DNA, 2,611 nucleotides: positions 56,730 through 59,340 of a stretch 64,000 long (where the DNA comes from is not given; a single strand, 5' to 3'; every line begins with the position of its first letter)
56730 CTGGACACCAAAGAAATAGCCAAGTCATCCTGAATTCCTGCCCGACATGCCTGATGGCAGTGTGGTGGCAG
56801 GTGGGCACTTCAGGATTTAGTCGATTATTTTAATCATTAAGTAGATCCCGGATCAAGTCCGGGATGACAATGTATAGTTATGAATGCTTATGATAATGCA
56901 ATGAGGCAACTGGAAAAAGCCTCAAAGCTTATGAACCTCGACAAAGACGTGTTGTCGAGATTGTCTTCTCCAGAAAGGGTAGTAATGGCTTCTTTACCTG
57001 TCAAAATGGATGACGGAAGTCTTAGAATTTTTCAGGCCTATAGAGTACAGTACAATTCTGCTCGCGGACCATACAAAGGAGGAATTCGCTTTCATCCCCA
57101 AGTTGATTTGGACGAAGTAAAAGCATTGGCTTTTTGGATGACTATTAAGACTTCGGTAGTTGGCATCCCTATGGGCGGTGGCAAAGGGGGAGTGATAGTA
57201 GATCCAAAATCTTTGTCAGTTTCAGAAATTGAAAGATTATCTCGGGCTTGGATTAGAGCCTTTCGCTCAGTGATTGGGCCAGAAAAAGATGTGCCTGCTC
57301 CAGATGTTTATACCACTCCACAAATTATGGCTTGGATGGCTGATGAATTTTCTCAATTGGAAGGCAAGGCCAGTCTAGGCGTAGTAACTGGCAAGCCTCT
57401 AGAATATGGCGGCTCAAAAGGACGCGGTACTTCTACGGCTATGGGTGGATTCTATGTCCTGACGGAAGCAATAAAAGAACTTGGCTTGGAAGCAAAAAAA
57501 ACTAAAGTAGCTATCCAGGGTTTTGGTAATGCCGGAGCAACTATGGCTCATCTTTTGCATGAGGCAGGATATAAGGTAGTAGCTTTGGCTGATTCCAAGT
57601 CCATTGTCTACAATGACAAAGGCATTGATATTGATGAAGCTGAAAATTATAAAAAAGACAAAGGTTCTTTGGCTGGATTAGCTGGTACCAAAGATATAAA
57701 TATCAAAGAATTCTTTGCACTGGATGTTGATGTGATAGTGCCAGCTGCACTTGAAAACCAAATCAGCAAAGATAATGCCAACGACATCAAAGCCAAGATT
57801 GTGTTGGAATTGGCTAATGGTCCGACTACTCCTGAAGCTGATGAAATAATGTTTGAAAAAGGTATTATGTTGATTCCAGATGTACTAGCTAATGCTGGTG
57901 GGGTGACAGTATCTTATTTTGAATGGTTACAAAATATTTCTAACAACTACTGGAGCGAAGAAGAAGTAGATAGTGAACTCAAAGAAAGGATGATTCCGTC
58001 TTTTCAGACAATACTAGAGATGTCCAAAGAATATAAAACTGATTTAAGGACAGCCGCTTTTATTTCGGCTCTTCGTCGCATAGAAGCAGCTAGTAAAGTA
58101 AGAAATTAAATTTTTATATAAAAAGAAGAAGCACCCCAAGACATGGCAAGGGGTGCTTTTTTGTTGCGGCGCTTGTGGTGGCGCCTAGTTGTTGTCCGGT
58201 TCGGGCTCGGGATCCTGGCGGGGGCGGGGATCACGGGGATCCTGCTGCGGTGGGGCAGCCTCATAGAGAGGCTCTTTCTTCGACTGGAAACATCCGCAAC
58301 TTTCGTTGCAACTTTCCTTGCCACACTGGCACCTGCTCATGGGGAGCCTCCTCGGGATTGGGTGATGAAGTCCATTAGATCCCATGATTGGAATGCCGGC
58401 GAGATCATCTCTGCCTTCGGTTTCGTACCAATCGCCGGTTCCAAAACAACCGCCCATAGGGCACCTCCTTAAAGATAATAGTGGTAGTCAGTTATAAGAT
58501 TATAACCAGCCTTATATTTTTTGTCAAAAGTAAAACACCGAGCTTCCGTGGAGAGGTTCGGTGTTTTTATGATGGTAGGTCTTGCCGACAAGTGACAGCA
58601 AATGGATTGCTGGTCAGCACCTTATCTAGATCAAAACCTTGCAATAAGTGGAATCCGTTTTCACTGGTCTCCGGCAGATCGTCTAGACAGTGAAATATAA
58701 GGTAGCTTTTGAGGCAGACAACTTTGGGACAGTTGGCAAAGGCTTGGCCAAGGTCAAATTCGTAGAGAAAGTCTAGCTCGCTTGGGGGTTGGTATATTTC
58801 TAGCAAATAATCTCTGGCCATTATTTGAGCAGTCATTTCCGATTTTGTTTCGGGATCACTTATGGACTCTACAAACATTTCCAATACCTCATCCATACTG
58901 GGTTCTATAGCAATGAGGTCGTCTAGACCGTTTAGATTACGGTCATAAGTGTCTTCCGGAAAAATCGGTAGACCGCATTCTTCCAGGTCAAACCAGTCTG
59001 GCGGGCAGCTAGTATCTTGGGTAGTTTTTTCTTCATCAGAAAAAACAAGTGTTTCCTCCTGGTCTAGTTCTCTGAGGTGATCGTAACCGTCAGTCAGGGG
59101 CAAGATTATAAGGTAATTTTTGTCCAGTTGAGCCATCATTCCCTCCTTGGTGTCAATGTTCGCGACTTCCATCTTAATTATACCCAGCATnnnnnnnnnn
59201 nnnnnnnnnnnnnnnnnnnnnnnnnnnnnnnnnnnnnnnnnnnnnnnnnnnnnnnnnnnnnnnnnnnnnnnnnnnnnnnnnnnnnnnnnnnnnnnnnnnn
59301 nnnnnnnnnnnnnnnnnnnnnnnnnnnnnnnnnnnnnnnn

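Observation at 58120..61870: Mosaic segment mixing native genes (rnhB, ssb) with foreign-composition genes: a Cys-rich peptide, an acidic protein, a DUF4406-like protein and a C39-like peptidase lipoprotein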

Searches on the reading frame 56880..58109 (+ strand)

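Call 6: search_protein_families(library=pfam, proteins=[window:56880-58109:+], max_evalue=1)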
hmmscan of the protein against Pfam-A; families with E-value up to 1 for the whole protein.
window:56880-58109:+ (409 aa): 8 families
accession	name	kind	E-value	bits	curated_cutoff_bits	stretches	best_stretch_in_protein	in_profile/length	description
PF00208.27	ELFV_dehydrog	-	6.1e-77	259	23.4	1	177-407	1-239/241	Glutamate/Leucine/Phenylalanine/Valine dehydrogenase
PF02812.23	ELFV_dehydrog_N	-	9.4e-57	190.7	25.3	1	31-158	1-128/129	Glu/Leu/Phe/Val dehydrogenase, dimerisation domain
PF02558.23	ApbA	-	0.0037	17.4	22.2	1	210-255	1-47/150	Ketopantoate reductase PanE/ApbA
PF02826.25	2-Hacid_dh_C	-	0.0039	17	25.1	1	199-241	28-70/178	D-isomer specific 2-hydroxyacid dehydrogenase, NAD binding domain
PF00899.27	ThiF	-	0.056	13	28.1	1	204-242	17-55/238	ThiF family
PF05088.18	Bac_GDH_CD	-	0.069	12.1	22.8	1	297-350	396-449/497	Bacterial NAD-glutamate dehydrogenase, catalytic domain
PF13241.12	NAD_binding_7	-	0.15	13.1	22.1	1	203-310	3-90/104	Putative NAD(P)-binding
PF02629.25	CoA_binding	-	0.16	13.2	22.3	1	206-239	2-37/97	CoA binding domain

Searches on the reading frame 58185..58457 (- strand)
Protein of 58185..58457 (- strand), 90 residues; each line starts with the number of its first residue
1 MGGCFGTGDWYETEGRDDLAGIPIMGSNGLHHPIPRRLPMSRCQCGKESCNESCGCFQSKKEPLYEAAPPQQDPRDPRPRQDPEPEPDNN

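Call 6: search_protein_families(library=pfam, proteins=[window:58185-58457:-], max_evalue=1)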
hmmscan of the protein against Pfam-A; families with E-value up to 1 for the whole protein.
window:58185-58457:- (90 aa): 0 families

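Call 8: find_encoding_contigs(protein=window:58185-58457:-, flank=10000, max_places=10)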
Protein window:58185-58457:- (90 aa): 2 contigs read that carry it; 2 places shown.
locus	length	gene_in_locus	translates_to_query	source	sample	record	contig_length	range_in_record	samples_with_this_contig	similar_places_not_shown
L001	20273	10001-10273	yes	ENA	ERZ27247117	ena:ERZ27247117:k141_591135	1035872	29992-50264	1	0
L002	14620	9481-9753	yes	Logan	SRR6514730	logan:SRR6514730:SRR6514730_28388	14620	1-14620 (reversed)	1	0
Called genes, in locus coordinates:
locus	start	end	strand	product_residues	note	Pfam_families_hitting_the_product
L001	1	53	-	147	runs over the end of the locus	PF17886:ArsA_HSP20 (faint), PF00011:HSP20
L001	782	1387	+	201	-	-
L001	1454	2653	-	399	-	PF00291:PALP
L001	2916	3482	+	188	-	PF02698:DUF218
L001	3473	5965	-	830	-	PF00932:LTD, PF00801:PKD, PF18911:PKD_4, PF00932:LTD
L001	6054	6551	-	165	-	-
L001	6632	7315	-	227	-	PF13529:Peptidase_C39_2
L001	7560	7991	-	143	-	PF00436:SSB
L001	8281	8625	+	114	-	PF24963:DUF7768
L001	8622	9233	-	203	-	PF01351:RNase_HII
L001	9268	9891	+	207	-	-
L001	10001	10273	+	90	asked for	-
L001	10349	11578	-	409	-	PF02812:ELFV_dehydrog_N, PF00208:ELFV_dehydrog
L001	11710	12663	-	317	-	PF00890:FAD_binding_2 (weak), PF01134:GIDA (faint), PF01266:DAO (faint), PF01946:Thi4 (weak), PF07992:Pyr_redox_2, PF12831:FAD_oxidored (weak), PF13738:Pyr_redox_3, PF00070:Pyr_redox, +2 more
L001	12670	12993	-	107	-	PF00085:Thioredoxin, PF00578:AhpC-TSA (weak), PF08534:Redoxin (faint), PF13098:Thioredoxin_2 (weak), PF13905:Thioredoxin_8 (faint)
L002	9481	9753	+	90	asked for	-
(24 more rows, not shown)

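Call 12: find_homologous_proteins(query=window:58185-58457:-, max_evalue=0.01)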
Query window:58185-58457:- (90 aa): 1 proteins with E <= 0.01 among 2 candidates.
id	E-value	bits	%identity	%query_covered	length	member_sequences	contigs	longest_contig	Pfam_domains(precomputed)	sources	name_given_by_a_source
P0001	1.1e-57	211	100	100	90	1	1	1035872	-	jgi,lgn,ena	-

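Call 22: search_protein_representatives(protein=window:58185-58457:-)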
Query: 90 residues. Proteins with E-value up to 0.001 (for the whole library): 2; up to 1e-10: 1; up to 1e-30: 1. The best 2 are listed.
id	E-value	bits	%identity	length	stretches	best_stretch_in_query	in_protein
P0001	3.6e-58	211.0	100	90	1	1-90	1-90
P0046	2.7e-05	41.0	53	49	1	44-86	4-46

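Call 27: find_encoding_contigs(protein=P0046, flank=10000, max_places=6)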
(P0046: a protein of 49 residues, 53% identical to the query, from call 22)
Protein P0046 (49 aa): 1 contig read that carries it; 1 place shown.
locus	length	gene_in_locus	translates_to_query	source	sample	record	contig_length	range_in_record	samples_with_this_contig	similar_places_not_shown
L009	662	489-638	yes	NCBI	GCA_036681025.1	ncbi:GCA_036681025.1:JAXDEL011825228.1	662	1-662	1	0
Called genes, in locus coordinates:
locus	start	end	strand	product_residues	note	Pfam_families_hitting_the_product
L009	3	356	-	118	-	?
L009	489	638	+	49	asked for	-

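Call 44: search_protein_families(library=ncbifam, proteins=[window:58185-58457:-], max_evalue=0.1)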
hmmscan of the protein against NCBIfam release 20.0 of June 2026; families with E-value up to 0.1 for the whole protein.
window:58185-58457:- (90 aa): 0 families

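Call 45: search_protein_families(library=phrogs, proteins=[window:58185-58457:-], max_evalue=0.1)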
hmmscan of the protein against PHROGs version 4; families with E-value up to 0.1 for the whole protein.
window:58185-58457:- (90 aa): 0 families

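Call 86: search_protein_families(library=padloc, proteins=[window:58185-58457:-], max_evalue=0.1)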
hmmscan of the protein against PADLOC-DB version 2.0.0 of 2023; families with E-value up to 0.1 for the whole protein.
window:58185-58457:- (90 aa): 0 families

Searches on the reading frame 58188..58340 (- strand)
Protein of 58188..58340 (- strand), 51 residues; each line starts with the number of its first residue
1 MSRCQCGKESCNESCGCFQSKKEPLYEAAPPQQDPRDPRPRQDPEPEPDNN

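Call 49: find_related_loci(query=A2, collection=metagenome_contigs, flank=6000)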
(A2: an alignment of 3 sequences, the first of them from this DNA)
Query A2 (51 aa) in metagenome_contigs; peptide patterns used: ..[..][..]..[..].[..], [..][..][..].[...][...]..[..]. (x = any residue, [..] = any of these).
303 stretches matched a pattern, but none encodes a relative of the query by tblastn (E <= 1e-3).

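Call 85: search_solved_structures(query=A2, max_evalue=10)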
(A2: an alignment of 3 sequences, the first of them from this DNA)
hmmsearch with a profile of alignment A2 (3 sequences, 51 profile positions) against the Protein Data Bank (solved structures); distinct sequences matched with E-value up to 10: 0.

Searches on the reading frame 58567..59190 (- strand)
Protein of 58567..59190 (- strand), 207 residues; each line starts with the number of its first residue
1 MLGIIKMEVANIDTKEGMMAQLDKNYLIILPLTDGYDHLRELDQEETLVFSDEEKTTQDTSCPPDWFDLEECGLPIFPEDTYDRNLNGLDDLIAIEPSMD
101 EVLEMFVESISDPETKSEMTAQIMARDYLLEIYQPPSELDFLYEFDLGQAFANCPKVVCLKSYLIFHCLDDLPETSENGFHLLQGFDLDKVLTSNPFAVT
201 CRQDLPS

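Call 6: search_protein_families(library=pfam, proteins=[window:58567-59190:-], max_evalue=1)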
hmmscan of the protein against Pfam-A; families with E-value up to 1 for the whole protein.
window:58567-59190:- (207 aa): 2 families
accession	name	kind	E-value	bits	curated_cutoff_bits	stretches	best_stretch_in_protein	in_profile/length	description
PF09959.14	DUF2193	-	0.17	10.8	25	1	91-146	44-101/498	Uncharacterized protein conserved in archaea (DUF2193)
PF23912.1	DUF7254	-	0.27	12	27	1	95-146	16-67/101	Domain of unknown function (DUF7254)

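Call 14: find_homologous_proteins(query=window:58567-59190:-, max_evalue=0.01)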
Query window:58567-59190:- (207 aa): 2 proteins with E <= 0.01 among 78 candidates.
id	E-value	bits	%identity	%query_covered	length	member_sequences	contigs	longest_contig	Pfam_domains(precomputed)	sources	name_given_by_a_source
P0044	5.9e-131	453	100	97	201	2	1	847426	-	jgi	-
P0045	1.4e-78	281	67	92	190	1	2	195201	-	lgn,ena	-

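Call 16: find_encoding_contigs(protein=P0045, flank=10000, max_places=4)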
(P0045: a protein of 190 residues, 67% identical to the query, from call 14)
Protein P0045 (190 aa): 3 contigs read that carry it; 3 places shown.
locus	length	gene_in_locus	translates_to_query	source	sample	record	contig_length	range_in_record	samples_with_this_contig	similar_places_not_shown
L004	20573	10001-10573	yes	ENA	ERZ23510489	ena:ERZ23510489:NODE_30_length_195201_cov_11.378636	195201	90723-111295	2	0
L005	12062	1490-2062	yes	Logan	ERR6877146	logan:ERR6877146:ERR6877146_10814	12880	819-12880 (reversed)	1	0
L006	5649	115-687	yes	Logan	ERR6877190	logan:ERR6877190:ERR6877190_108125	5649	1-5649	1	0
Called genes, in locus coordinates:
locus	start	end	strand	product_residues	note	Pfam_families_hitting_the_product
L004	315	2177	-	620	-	PF12229:PG_binding_4 (weak), PF04294:VanW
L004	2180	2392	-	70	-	-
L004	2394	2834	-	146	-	PF00011:HSP20, PF17886:ArsA_HSP20 (faint)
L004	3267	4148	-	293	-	-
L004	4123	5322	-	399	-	PF00291:PALP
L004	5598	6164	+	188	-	PF02698:DUF218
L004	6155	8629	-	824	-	PF00932:LTD, PF00801:PKD, PF18911:PKD_4, PF00932:LTD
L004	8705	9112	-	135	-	PF00436:SSB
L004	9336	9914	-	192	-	PF01351:RNase_HII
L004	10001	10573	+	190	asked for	-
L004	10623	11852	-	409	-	PF02812:ELFV_dehydrog_N, PF00208:ELFV_dehydrog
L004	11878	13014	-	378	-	PF00390:malic, PF00208:ELFV_dehydrog (faint), PF00899:ThiF (faint), PF03949:Malic_M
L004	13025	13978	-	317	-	PF00890:FAD_binding_2 (weak), PF01134:GIDA (faint), PF01266:DAO (faint), PF01946:Thi4 (weak), PF07992:Pyr_redox_2, PF12831:FAD_oxidored (weak), PF13738:Pyr_redox_3, PF00070:Pyr_redox, +4 more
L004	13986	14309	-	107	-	PF00085:Thioredoxin, PF13098:Thioredoxin_2 (weak), PF13905:Thioredoxin_8 (faint)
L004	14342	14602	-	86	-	PF02583:Trns_repr_metal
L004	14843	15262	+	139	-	-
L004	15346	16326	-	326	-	PF01595:CNNM, PF00571:CBS (weak)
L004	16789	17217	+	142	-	PF04519:Bactofilin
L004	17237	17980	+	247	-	PF00781:DAGK_cat (weak)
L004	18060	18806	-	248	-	PF02096:60KD_IMP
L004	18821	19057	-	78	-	PF01809:YidD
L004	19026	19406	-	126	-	PF00825:Ribonuclease_P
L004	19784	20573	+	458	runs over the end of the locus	PF11638:DnaA_N, PF00308:Bac_DnaA, PF00004:AAA (weak), PF01695:IstB_IS21 (weak), PF08299:Bac_DnaA_C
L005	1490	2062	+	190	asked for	-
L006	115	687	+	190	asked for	-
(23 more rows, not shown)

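Call 37: search_protein_families(library=pfam, proteins=[L004:14843-15262:+], max_evalue=0.1)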
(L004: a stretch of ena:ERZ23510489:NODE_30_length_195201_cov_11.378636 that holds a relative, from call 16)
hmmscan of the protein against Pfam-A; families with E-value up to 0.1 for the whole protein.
L004:14843-15262:+ (139 aa): 0 families

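Call 44: search_protein_families(library=ncbifam, proteins=[window:58567-59139:-], max_evalue=0.1)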
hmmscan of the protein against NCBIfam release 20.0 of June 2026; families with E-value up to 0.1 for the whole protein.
window:58567-59139:- (190 aa): 0 families

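Call 45: search_protein_families(library=phrogs, proteins=[window:58567-59139:-], max_evalue=0.1)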
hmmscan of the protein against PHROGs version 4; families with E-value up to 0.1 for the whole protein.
window:58567-59139:- (190 aa): 0 families

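Call 69: predict_structure(alignment_id=A6)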
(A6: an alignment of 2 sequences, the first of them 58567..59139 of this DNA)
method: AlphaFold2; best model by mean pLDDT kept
length: 190 residues; sequences in the alignment: 2
mean_pLDDT: 32.7   pTM: 0.27
mean pLDDT of the five models: 32.7, 31.3, 30.2, 30.1, 29.5
residues with pLDDT >= 90: 0; 70-90: 2; 50-70: 21; < 50: 167
segments of 3 or more residues with pLDDT < 50: 1-82, 107-190
pLDDT, mean of each block of 10 residues (from residue 1): 24 32 31 25 27 25 27 34 52 65 50 38 32 31 26 27 27 24 24
secondary structure, 60 per line:
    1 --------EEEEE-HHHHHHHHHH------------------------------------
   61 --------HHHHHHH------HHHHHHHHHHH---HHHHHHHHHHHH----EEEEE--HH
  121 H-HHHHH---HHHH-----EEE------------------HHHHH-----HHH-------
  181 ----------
elements in order: E9-13 H15-24 H69-75 H82-92 H96-107 E112-116 H123-127 H131-134 E140-142 H161-165

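Call 86: search_protein_families(library=padloc, proteins=[window:58567-59139:-], max_evalue=0.1)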
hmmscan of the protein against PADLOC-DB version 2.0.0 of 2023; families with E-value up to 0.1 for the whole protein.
window:58567-59139:- (190 aa): 0 families
